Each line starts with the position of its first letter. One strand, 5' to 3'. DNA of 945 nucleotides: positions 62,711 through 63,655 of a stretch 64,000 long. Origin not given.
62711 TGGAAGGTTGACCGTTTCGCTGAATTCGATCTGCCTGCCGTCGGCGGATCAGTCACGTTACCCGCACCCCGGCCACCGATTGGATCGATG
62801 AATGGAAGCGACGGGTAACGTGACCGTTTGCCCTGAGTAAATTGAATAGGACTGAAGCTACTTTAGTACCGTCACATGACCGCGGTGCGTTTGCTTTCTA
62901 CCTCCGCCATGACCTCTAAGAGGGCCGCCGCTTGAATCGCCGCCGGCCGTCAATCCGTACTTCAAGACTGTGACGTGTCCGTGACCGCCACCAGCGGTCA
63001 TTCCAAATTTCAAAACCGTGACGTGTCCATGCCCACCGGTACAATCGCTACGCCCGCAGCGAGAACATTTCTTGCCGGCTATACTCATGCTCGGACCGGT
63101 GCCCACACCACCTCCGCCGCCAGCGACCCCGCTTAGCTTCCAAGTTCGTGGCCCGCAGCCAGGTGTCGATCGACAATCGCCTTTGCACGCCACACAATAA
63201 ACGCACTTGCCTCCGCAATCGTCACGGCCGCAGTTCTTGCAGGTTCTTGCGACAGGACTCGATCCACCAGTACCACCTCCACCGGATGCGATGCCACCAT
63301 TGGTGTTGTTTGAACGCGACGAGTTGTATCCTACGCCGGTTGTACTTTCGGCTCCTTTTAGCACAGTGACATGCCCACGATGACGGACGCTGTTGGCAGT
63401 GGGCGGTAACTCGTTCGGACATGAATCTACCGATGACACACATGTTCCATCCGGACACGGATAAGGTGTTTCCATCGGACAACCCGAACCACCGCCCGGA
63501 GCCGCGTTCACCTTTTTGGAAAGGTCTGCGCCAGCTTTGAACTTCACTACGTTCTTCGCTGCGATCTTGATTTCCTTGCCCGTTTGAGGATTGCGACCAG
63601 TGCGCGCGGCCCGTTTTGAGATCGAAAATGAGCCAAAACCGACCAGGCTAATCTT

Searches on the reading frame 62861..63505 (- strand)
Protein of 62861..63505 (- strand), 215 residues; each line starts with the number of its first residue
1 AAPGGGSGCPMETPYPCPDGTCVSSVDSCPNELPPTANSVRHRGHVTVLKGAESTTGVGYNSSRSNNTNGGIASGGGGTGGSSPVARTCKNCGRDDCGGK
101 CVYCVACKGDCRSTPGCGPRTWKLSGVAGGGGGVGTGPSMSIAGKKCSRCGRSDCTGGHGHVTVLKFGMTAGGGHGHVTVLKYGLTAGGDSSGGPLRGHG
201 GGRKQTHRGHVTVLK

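Call 20: search_protein_representatives(protein=window:62861-63505:-)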
Query: 215 residues. Proteins with E-value up to 0.001 (for the whole library): 2; up to 1e-10: 0; up to 1e-30: 0. The best 2 are listed.
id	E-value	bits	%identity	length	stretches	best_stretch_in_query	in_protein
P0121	4.6e-07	46.0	39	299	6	3-29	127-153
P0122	2.7e-04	37.0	44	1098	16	7-33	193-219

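Call 29: find_related_loci(query=window:62861-63505:-, collection=metagenome_contigs, flank=10000)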
Query window:62861-63505:- (215 aa) in metagenome_contigs; peptide patterns used: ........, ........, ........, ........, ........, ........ (x = any residue, [..] = any of these).
445 stretches matched a pattern; 1 encode a relative of the query (tblastn E <= 1e-3); 1 distinct loci.
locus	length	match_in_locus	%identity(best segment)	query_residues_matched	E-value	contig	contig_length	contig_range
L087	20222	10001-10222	50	4-67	5e-15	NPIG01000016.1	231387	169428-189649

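Call 33: search_protein_families(library=pfam, proteins=[L087:9779-10747:+], max_evalue=1)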
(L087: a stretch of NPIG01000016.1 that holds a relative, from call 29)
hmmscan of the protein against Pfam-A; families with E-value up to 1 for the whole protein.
L087:9779-10747:+ (323 aa): 2 families
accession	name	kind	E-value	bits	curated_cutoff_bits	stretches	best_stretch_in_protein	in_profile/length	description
PF00216.26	Bac_DNA_binding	-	1e-22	80.6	22.4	1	5-72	23-90/90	Bacterial DNA-binding protein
PF18291.6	HU-HIG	-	0.0059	17.1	26.2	1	7-71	56-118/125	HU domain fused to wHTH, Ig, or Glycine-rich motif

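Call 46: search_protein_families(library=pfam, proteins=[L087:4928-10747:+], max_evalue=0.01)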
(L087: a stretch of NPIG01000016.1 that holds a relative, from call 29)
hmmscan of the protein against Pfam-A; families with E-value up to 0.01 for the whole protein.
L087:4928-10747:+ (1940 aa): 4 families
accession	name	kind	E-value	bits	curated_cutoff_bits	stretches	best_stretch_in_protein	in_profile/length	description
PF05593.20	RHS_repeat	-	6.9e-45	151.1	22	6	1073-1109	1-37/38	RHS Repeat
PF00216.26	Bac_DNA_binding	-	6.4e-22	78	22.4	1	1622-1689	23-90/90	Bacterial DNA-binding protein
PF20148.4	DUF6531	-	6.9e-19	68.4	24.1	1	132-203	2-73/74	Domain of unknown function (DUF6531)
PF03527.20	RHS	-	0.00022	21.4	27.9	1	1503-1533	2-32/38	RHS protein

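Call 61: find_homologous_proteins(query=A3, max_evalue=10)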
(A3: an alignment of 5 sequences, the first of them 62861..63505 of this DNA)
Query A3 (5 sequences) (215 aa, profile of the alignment): 39 proteins with E <= 10 among 8000 candidates.
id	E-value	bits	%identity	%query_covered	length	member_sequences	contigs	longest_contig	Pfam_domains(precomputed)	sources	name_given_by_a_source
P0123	1.8e-14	73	44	33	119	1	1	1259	-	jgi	jgi:hypothetical protein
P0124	3.6e-4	39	56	12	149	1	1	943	-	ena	-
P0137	4.0e-4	39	59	10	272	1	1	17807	-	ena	-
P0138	4.5e-4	39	54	16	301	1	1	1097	-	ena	-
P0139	1.1e-3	37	39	14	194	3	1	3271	-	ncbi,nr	ncbi:MAG: hypothetical protein GWN18_05470, partial [Thermoplasmata archaeon]|nr:hypothetical protei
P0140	2.9e-3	36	28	47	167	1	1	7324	-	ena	-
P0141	3.9e-3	36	33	16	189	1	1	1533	-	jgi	-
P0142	8.0e-3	34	49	26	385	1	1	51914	PF00216.27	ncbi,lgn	-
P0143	3.4e-2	32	62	10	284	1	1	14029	-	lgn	-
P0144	4.1e-2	32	50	14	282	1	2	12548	-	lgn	-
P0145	1.0e-1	31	41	15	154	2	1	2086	-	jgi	jgi:hypothetical protein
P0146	1.9e-1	30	72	8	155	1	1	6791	-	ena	-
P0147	3.2e-1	29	81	7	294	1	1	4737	-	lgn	-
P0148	3.7e-1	29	85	6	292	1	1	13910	-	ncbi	-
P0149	3.9e-1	29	43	27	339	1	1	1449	PF05593.20,PF25023.2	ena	-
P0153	9.2e-1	28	44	16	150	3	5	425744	-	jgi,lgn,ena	-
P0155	1.1e+0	27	100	4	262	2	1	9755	-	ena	-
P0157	1.4e+0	27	38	12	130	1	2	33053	-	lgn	-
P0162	3.8e+0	26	100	4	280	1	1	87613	PF13620.13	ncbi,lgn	-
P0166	6.0e+0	25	37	35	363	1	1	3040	PF18291.7,PF00216.27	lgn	-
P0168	7.2e+0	25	75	7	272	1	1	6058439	-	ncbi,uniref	ncbi:PEP-CTERM sorting domain-containing protein [Aeoliella sp. SH292]|uniref:PEP-CTERM sorting doma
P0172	9.6e+0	24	38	13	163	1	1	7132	PF05638.19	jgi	jgi:type VI protein secretion system component Hcp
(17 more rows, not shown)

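Call 64: search_protein_families(library=pfam, proteins=[P0168, P0143, P0155, P0162, P0142, P0172, P0141, P0153, P0148, P0149], max_evalue=1)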
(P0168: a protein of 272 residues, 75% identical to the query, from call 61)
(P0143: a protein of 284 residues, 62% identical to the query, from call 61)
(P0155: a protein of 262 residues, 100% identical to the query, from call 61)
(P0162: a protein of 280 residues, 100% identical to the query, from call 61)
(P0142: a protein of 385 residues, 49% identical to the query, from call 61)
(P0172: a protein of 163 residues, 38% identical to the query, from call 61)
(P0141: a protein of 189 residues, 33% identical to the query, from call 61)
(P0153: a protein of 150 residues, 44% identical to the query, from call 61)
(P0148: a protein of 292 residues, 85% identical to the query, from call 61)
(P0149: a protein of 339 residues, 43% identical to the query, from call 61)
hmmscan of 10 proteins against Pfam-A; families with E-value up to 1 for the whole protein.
P0168 (272 aa): 1 family
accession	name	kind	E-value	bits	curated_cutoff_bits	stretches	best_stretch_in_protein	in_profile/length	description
PF07589.16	PEP-CTERM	-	6.5e-06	26.5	20.7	1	248-271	2-24/24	PEP-CTERM motif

P0143 (284 aa): 2 families
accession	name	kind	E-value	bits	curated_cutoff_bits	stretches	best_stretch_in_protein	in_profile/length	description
PF07589.16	PEP-CTERM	-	0.00038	20.9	20.7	1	260-283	1-24/24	PEP-CTERM motif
PF05268.17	GP38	-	0.86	9.8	25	0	50-102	126-178/218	Phage tail fibre adhesin Gp38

P0155 (262 aa): 8 families
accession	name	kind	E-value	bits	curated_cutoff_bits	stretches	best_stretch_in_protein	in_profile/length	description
PF13620.12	CarboxypepD_reg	-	0.00011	22.9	32.3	1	218-253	25-60/82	Carboxypeptidase regulatory-like domain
PF14686.12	fn3_3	-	0.00024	21.2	24.4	1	218-251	22-55/75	Polysaccharide lyase family 4, domain II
PF06841.18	Phage_T4_gp19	-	0.00092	19.5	28.2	1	88-130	35-77/134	T4-like virus tail tube protein gp19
PF09430.16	EMC7_beta-sandw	-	0.0023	18.6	26.6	1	216-255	15-53/122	ER membrane protein complex subunit 7, beta-sandwich domain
PF05638.18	T6SS_HCP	-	0.0052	17.5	23.5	1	191-228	30-72/129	Type VI secretion system effector, Hcp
PF17210.9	SdrD_B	-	0.037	14.7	29.7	1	224-249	41-66/112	SdrD B-like domain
PF23193.1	NOMO_3rd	-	0.093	13.2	27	1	210-249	47-86/120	NOMO third transthyretin-like domain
PF13567.11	DUF4131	-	0.23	11.5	31.6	1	14-101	32-106/165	Domain of unknown function (DUF4131)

P0162 (280 aa): 6 families
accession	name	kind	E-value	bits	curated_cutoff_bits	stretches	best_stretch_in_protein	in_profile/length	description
PF13620.12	CarboxypepD_reg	-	1.1e-05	26.1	32.3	1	236-271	25-60/82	Carboxypeptidase regulatory-like domain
PF14686.12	fn3_3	-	0.00026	21.1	24.4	1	237-271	23-57/75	Polysaccharide lyase family 4, domain II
PF09430.16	EMC7_beta-sandw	-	0.00076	20.1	26.6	1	235-273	16-53/122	ER membrane protein complex subunit 7, beta-sandwich domain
PF06841.18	Phage_T4_gp19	-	0.0014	18.9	28.2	1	71-134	13-75/134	T4-like virus tail tube protein gp19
PF05638.18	T6SS_HCP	-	0.0042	17.8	23.5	1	199-245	21-71/129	Type VI secretion system effector, Hcp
PF17210.9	SdrD_B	-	0.077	13.6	29.7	1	240-267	39-66/112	SdrD B-like domain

P0142 (385 aa): 6 families
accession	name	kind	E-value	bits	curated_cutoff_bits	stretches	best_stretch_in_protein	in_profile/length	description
PF00216.26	Bac_DNA_binding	-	1.1e-28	99.7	22.4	2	315-385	20-90/90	Bacterial DNA-binding protein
PF24307.1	DUF7486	-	7.2e-05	22.8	27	1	254-321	54-120/154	Family of unknown function (DUF7486)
PF13699.11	eCIS_core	-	0.0013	19.3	22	1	182-198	61-77/79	eCIS core domain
PF18291.6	HU-HIG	-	0.005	17.3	26.2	1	22-88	32-98/125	HU domain fused to wHTH, Ig, or Glycine-rich motif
PF18175.6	HU-CCDC81_bac_2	-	0.084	13.2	35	1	27-85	3-62/70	CCDC81-like prokaryotic HU domain 2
PF17056.10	KRE1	-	0.45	10.7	27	0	87-105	22-40/66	Killer toxin-resistance protein 1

P0172 (163 aa): 2 families
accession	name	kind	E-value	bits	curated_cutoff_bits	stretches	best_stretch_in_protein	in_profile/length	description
PF05638.18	T6SS_HCP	-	2.1e-21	77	23.5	1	23-98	1-82/129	Type VI secretion system effector, Hcp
PF02237.23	BPL_C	-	0.15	12.5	21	1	93-127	4-35/48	Biotin protein ligase C terminal domain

P0141 (189 aa): 0 families

P0153 (150 aa): 0 families

P0148 (292 aa): 1 family
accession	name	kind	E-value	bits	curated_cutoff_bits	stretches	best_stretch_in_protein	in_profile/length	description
PF21064.2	Reovirus_L2_N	-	0.27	11.7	27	1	66-111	8-52/142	Reovirus core-spike protein lambda-2 (L2), N-terminal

P0149 (339 aa): 1 family
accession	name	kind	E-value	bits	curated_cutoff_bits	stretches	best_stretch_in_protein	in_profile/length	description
PF05593.20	RHS_repeat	-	4.9e-12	46.4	22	3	74-107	1-33/38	RHS Repeat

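Call 77: find_encoding_contigs(protein=P0162, flank=8000, max_places=1)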
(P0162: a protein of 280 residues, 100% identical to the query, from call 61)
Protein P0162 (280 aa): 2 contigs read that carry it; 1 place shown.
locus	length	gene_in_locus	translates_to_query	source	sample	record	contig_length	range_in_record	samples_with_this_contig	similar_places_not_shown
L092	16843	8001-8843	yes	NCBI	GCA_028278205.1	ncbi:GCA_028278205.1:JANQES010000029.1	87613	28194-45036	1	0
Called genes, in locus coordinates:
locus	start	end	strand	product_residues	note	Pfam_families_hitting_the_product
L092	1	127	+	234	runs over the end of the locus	PF00702:Hydrolase, PF13419:HAD_2, PF13242:Hydrolase_like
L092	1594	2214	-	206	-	PF01694:Rhomboid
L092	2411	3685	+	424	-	PF02308:MgtC, PF13194:DUF4010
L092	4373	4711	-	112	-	PF02463:SMC_N (weak), PF13175:AAA_15, PF13476:AAA_23 (weak), PF13304:AAA_21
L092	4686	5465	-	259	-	PF13507:GATase_5, PF01965:DJ-1_PfpI (weak), PF07685:GATase_3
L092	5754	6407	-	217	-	PF04264:YceI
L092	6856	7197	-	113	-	-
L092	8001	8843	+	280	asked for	PF13620:CarboxypepD_reg (faint)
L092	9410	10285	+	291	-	PF01882:DUF58, PF05762:VWA_CoxE (faint), PF13519:VWA_2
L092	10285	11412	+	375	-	-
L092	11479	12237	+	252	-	PF02146:SIR2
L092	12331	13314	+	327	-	PF07584:BatA, PF05762:VWA_CoxE (faint), PF00092:VWA, PF13519:VWA_2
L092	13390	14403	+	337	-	PF07584:BatA (weak), PF00092:VWA, PF13519:VWA_2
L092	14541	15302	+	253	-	-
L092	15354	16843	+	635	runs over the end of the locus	PF13584:BatD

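Call 78: find_encoding_contigs(protein=P0142, flank=8000, max_places=1)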
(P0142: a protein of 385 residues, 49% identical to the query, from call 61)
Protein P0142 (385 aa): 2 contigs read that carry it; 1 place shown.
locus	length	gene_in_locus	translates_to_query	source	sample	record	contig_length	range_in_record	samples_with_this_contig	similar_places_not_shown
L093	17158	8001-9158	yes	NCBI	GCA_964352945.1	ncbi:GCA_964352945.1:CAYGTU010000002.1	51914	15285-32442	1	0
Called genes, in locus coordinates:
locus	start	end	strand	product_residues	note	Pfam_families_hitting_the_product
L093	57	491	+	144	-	-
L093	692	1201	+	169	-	PF10543:ORF6N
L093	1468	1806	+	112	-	PF13564:DoxX_2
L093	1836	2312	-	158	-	PF06172:Cupin_5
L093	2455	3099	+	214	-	-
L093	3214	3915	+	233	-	-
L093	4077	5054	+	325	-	-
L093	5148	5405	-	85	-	-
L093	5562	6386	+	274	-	-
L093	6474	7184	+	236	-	PF00849:PseudoU_synth_2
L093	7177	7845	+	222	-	PF00849:PseudoU_synth_2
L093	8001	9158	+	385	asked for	PF00216:Bac_DNA_binding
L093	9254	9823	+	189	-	-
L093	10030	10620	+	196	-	-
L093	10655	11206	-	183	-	PF07152:YaeQ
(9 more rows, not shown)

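Call 79: predict_structure(alignment_id=A4)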
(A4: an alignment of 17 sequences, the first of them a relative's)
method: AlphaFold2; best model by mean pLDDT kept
length: 272 residues; sequences in the alignment: 17
mean_pLDDT: 75.3   pTM: 0.69
mean pLDDT of the five models: 75.3, 74.3, 71.9, 70.9, 68.9
residues with pLDDT >= 90: 44; 70-90: 136; 50-70: 70; < 50: 22
segments of 3 or more residues with pLDDT < 50: 1-4, 16-25
pLDDT, mean of each block of 10 residues (from residue 1): 49 45 54 90 87 89 68 71 65 80 87 81 72 78 78 70 82 71 84 85 88 93 88 92 65 62 63 47
secondary structure, 60 per line:
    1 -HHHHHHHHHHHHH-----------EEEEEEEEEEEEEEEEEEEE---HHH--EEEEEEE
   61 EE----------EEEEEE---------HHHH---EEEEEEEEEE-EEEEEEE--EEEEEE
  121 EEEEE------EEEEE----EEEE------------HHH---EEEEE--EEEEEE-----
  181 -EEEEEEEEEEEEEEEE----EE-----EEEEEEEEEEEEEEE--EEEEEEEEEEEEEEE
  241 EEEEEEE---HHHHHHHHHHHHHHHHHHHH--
elements in order: H2-14 E26-45 E54-62 E73-78 H88-91 E95-104 E106-112 E115-125 E132-136 E141-144 E163-167 E170-175 E182-197 E209-223 E226-247 H251-270

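Call 81: fold_search(model_id=the predicted structure, library=pdb)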
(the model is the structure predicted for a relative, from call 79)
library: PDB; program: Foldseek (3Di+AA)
matches with E <= 10: 558; with E <= 0.001: 0
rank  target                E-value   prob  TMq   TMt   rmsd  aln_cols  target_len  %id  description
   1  8ceo_e                4.0e-03  0.18  0.10  0.10  21.8       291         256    8  Yeast RNA polymerase II transcription pre-initiation complex with core Mediator and the +1 nucleosome (released 2023-03-08)
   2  2ich_A                1.5e-02  0.13  0.14  0.13  22.0       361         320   10  CRYSTAL STRUCTURE OF A PUTATIVE ATTH (NE1406) FROM NITROSOMONAS EUROPAEA AT 2.00 A RESOLUTION (released 2006-10-03)
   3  1wub                  2.6e-02  0.69  0.24  0.33  10.6       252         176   11  Crystal structure of the polyisoprenoid-binding protein, TT1927b, from Thermus thermophilus HB8 (released 2004-12-21)
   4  7emf_R                3.5e-02  0.08  0.09  0.13  18.4       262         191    7  Human Mediator (deletion of MED1-IDR) in a Tail-extended conformation (released 2021-05-05)
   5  4gwp_E                4.0e-02  0.10  0.10  0.11  21.0       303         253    6  Structure of the Mediator Head Module from S. cerevisiae (released 2012-10-31)
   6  7ui9_r                5.4e-02  0.10  0.11  0.12  22.0       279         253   11  Core Mediator-PICearly (Copy A) (released 2023-02-15)
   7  2x4m_A                6.3e-02  0.35  0.26  0.25  14.5       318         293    7  Yersinia Pestis Plasminogen Activator Pla (released 2010-07-28)
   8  1k24                  7.7e-02  0.12  0.17  0.18  18.3       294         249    6  Crystal Structure of the OpcA Outer Membrane Adhesin/Invasin from Neisseria meningitidis (released 2002-03-27)
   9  6ewp_A                8.5e-02  0.38  0.22  0.31  12.5       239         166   11  Mus musculus CEP120 third C2 domain (C2C) (released 2018-05-02)
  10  2ich_B                8.5e-02  0.30  0.21  0.18  15.1       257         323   10  CRYSTAL STRUCTURE OF A PUTATIVE ATTH (NE1406) FROM NITROSOMONAS EUROPAEA AT 2.00 A RESOLUTION (released 2006-10-03)
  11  9g4c_B                8.5e-02  0.28  0.19  0.15  13.5       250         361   12  25-phosphosteroid lyase + phosphate + desmost-1,4-diene-3-one (released 2026-01-28)
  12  2hzs_F                9.4e-02  0.08  0.10  0.11  20.1       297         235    7  Structure of the Mediator head submodule Med8C/18/20 (released 2006-09-12)
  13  7dmn                  9.4e-02  0.06  0.12  0.10  21.1       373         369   10  Crystal structure of two pericyclases catalyzing [4+2] cycloaddition (released 2021-10-06)
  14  3dzm_A                1.1e-01  0.09  0.15  0.19  22.1       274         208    6  Crystal structure of a major outer membrane protein from Thermus thermophilus HB27 (released 2008-12-23)
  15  6ubl_A                1.3e-01  0.54  0.28  0.34   9.4       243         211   11  Structure of DynF from the Dynemicin Biosynthesis Pathway of Micromonospora chersina (released 2020-09-16)
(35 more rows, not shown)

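Call 83: search_protein_families(library=pfam, proteins=[window:62861-63505:-, L087:9992-10747:+, P0166, P0149, P0157, P0139], max_evalue=10)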
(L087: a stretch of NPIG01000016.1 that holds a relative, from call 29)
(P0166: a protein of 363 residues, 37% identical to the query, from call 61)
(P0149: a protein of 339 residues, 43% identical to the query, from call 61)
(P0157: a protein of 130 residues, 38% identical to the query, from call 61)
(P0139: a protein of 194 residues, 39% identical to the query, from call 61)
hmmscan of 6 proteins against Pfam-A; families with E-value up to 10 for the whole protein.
window:62861-63505:- (215 aa): 1 family
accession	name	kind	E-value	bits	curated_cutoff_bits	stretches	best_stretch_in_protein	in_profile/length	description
PF20576.3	HEWD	-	0.57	10.4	27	1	83-96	7-20/61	HEWD domain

L087:9992-10747:+ (252 aa): 0 families

P0166 (363 aa): 6 families
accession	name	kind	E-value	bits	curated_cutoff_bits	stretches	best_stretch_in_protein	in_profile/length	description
PF00216.26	Bac_DNA_binding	-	2.6e-28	98.5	22.4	2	290-350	20-80/90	Bacterial DNA-binding protein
PF18291.6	HU-HIG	-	1e-06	29.2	26.2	1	21-77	31-87/125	HU domain fused to wHTH, Ig, or Glycine-rich motif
PF18175.6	HU-CCDC81_bac_2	-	0.0013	19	35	1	27-83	3-60/70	CCDC81-like prokaryotic HU domain 2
PF16310.10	DUF4952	-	0.052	14.2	25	1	240-270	16-46/77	Domian of unknown function (DUF4952)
PF14848.11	HU-DNA_bdg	-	0.068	13.6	30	1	14-65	21-73/124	DNA-binding domain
PF14908.11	HU-CCDC81_euk_1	-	0.12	12.9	26.1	0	58-84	40-66/89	CCDC81 eukaryotic HU domain 1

P0149 (339 aa): 2 families
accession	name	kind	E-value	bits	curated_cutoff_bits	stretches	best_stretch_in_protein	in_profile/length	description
PF05593.20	RHS_repeat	-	4.9e-12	46.4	22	4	74-107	1-33/38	RHS Repeat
PF13128.11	DUF3954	-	5.4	7.4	23.7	0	284-308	7-31/49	Protein of unknown function (DUF3954)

P0157 (130 aa): 1 family
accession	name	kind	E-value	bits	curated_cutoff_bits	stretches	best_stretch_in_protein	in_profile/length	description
PF11493.13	TSP9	-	0.51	11.5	25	1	19-61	38-77/81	Thylakoid soluble phosphoprotein TSP9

P0139 (194 aa): 2 families
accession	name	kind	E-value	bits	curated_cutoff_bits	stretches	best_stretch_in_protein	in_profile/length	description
PF13699.11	eCIS_core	-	0.058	14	22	1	32-44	65-77/79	eCIS core domain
PF20681.2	DUF6818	-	6.2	7.8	27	0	104-123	9-28/84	Domain of unknown function (DUF6818)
